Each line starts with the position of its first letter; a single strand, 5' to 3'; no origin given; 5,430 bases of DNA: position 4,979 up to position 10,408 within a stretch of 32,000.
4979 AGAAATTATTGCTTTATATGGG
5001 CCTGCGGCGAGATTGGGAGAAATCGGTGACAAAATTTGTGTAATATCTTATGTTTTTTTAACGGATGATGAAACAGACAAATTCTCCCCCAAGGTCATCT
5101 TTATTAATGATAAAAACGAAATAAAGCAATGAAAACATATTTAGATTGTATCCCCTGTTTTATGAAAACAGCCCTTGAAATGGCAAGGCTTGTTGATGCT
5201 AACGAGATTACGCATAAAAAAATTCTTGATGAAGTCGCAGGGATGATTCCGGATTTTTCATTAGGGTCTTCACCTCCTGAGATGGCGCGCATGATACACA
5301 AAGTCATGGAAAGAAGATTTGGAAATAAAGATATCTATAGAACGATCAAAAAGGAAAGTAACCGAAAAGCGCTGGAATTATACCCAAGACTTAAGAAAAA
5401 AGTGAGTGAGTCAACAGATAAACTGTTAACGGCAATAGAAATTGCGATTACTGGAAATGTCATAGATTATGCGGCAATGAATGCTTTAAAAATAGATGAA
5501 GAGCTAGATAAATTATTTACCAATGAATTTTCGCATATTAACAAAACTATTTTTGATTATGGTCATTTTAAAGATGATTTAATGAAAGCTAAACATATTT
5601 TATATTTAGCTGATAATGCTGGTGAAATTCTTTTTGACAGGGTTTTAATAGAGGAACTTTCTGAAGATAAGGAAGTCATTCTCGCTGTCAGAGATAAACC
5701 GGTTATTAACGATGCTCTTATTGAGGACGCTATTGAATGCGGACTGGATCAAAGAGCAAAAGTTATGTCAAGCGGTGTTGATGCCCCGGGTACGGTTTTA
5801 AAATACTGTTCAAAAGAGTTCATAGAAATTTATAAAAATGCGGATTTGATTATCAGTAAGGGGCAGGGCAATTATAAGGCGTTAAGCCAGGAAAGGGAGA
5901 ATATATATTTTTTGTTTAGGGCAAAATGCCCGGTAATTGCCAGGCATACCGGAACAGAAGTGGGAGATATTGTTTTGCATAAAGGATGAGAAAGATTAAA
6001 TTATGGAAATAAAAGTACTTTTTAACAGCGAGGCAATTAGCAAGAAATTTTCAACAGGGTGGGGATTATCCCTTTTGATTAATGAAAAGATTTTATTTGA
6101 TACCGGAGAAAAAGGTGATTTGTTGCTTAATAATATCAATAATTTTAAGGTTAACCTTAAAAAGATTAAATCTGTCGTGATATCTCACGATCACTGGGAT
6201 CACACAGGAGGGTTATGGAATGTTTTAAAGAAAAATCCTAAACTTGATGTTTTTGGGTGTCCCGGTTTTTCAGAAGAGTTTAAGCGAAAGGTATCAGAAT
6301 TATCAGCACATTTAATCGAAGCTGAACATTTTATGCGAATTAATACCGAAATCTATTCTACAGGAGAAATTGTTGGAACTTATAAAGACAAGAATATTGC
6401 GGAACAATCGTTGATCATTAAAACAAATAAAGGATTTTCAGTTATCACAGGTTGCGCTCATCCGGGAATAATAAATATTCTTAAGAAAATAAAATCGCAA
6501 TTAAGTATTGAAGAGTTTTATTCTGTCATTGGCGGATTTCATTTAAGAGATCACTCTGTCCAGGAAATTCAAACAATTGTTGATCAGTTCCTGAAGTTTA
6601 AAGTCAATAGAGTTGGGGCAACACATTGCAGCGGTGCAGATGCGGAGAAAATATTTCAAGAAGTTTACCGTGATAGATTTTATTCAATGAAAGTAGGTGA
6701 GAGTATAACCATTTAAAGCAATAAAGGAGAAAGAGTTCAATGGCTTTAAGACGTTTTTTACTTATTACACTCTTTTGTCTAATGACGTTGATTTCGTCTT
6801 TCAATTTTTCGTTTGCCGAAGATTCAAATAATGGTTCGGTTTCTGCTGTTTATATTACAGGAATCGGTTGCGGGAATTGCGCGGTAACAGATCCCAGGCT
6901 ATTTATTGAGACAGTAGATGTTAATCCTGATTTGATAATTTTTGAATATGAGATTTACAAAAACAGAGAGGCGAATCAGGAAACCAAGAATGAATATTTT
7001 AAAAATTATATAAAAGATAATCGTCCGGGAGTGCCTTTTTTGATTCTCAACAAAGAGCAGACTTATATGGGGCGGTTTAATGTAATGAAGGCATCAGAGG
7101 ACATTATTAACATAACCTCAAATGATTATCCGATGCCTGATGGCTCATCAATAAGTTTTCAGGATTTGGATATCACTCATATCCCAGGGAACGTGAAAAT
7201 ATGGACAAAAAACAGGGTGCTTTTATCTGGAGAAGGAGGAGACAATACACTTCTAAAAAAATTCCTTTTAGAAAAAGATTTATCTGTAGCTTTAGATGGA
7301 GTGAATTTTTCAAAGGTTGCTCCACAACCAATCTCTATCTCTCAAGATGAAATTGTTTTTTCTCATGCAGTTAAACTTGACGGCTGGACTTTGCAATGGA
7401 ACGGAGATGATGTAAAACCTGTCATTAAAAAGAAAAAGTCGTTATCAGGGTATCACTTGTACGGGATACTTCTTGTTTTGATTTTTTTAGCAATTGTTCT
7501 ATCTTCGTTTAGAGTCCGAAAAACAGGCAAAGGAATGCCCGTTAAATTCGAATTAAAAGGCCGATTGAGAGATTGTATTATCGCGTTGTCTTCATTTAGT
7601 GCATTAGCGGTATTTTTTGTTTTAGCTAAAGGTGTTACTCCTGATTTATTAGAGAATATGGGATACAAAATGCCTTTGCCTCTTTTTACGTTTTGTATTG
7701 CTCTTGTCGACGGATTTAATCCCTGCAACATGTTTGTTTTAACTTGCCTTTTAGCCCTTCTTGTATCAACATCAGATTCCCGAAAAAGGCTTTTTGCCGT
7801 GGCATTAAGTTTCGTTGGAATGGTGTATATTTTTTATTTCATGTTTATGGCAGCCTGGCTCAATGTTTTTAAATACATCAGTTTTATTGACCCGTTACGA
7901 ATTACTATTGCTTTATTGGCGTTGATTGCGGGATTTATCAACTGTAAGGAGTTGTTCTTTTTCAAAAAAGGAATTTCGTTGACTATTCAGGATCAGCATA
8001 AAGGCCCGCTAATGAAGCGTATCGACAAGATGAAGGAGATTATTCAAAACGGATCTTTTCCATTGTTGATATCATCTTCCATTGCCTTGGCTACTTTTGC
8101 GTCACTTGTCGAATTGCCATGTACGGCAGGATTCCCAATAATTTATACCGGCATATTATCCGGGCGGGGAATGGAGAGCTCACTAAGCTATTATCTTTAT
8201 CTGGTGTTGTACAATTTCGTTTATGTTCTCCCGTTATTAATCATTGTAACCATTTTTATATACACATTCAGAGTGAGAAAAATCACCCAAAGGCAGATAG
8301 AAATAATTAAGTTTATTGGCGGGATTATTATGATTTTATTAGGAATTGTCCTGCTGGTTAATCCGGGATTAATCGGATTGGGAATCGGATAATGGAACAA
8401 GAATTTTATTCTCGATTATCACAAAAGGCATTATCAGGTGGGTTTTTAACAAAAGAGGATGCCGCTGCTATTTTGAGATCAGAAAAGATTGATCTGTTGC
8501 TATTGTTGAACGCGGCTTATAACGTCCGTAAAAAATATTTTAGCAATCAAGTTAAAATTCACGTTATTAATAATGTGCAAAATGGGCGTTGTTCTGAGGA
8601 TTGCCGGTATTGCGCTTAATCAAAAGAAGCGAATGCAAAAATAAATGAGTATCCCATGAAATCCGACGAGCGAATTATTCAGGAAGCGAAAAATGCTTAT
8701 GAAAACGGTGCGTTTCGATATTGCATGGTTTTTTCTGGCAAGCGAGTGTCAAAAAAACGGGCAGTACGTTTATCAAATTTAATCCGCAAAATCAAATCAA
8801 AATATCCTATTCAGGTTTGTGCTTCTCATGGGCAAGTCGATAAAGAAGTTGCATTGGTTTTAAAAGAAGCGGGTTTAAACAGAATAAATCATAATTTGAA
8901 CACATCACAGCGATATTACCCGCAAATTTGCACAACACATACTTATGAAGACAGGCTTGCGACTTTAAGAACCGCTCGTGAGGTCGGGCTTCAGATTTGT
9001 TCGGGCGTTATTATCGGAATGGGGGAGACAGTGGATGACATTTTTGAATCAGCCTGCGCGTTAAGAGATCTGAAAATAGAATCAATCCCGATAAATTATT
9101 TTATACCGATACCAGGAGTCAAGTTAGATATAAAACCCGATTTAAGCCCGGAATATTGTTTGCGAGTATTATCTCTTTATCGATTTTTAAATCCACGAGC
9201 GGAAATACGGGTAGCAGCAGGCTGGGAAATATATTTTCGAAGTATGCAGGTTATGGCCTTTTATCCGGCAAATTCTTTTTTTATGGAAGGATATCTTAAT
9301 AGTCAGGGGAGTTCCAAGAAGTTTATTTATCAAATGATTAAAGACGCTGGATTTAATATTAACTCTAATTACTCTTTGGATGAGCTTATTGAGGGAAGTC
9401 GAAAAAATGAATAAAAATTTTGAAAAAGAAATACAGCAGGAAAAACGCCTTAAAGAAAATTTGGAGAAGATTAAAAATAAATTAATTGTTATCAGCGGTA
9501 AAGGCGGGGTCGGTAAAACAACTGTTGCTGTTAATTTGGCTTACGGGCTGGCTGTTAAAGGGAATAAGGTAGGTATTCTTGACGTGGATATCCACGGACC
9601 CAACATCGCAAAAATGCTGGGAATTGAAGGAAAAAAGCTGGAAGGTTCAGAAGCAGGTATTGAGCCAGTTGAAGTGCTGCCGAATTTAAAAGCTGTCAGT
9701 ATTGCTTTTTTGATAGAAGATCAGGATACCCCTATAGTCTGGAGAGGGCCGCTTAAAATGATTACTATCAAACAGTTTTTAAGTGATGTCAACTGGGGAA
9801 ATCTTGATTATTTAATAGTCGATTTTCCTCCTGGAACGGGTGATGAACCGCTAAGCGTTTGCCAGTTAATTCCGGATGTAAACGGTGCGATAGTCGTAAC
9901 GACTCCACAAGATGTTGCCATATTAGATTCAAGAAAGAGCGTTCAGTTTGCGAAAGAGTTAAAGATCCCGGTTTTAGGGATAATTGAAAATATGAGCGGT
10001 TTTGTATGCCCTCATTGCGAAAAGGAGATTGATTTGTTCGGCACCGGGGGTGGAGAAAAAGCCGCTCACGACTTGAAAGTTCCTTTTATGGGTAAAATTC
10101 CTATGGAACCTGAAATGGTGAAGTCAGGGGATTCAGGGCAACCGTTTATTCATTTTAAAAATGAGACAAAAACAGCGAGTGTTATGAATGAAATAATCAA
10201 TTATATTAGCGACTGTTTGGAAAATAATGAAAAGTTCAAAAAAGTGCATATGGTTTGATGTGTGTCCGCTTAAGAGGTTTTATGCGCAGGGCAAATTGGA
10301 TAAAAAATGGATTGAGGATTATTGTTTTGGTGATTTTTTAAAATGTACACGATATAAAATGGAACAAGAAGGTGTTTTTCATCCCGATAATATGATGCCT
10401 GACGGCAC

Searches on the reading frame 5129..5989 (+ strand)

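Call 51: search_protein_families(library=pfam, proteins=[window:5129-5989:+], max_evalue=0.0001)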
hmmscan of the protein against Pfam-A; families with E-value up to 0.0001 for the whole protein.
window:5129-5989:+ (286 aa): 1 family
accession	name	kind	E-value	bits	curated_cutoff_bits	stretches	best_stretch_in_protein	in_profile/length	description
PF01937.24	ARMT1-like_dom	-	2.2e-70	237.7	25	1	4-281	2-310/311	Damage-control phosphatase ARMT1-like domain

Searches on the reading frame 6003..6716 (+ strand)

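Call 51: search_protein_families(library=pfam, proteins=[window:6003-6716:+], max_evalue=0.0001)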
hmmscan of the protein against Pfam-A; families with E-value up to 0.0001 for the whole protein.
window:6003-6716:+ (237 aa): 2 families
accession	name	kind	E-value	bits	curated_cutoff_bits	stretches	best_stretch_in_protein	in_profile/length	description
PF00753.33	Lactamase_B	-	2.4e-08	34.6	22.7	1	27-157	15-155/196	Metallo-beta-lactamase superfamily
PF12706.13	Lactamase_B_2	-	8.5e-07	29.2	27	1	30-98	3-75/200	Beta-lactamase superfamily domain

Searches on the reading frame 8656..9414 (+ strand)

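Call 51: search_protein_families(library=pfam, proteins=[window:8656-9414:+], max_evalue=0.0001)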
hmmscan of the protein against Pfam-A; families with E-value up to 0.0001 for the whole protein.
window:8656-9414:+ (252 aa): 2 families
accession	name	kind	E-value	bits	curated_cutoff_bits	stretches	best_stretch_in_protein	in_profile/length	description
PF04055.27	Radical_SAM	-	5.9e-19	69.3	29.5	1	3-131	29-161/166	Radical SAM superfamily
PF06968.18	BATS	-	6.5e-17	61.9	22.2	1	145-234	1-88/88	Biotin and Thiamin Synthesis associated domain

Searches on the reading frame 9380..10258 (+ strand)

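Call 60: search_protein_families(library=pfam, proteins=[window:9380-10258:+], max_evalue=0.001)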
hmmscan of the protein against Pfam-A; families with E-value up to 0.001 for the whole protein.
window:9380-10258:+ (292 aa): 11 families
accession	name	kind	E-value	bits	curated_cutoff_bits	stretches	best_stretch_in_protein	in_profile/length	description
PF10609.15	ParA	-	3.1e-99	331.8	27.1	1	30-276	1-245/246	NUBPL iron-transfer P-loop NTPase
PF01656.29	CbiA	-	4e-14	53.1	25.4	1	35-256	1-125/125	CobQ/CobB/MinD/ParA nucleotide binding domain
PF13614.12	AAA_31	-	5.8e-10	39.8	27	1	37-88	6-56/177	AAA domain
PF02374.21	ArsA_ATPase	-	1.1e-07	31.8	24.3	1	34-108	2-67/305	Anion-transporting ATPase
PF09140.17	MipZ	-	5.8e-06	26.2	20.7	1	36-85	4-53/262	ATPase MipZ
PF00142.24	Fer4_NifH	-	2.1e-05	24.6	25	0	36-70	3-37/271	4Fe-4S iron sulfur cluster binding proteins, NifH/frxC family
PF20720.3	nSTAND3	-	3.4e-05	24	27.2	1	32-64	16-48/155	Novel STAND NTPase 3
PF25199.1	nSTAND_NTPase5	-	0.00015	22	34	1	23-70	27-79/145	Novel STAND NTPase 5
PF13500.12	AAA_26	-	0.00021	21.6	27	0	34-66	2-34/198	AAA domain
PF13481.12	AAA_25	-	0.00031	20.8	27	1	31-64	29-63/195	AAA domain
PF03796.21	DnaB_C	-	0.00037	20.4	27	0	32-78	18-65/255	DnaB-like helicase C terminal domain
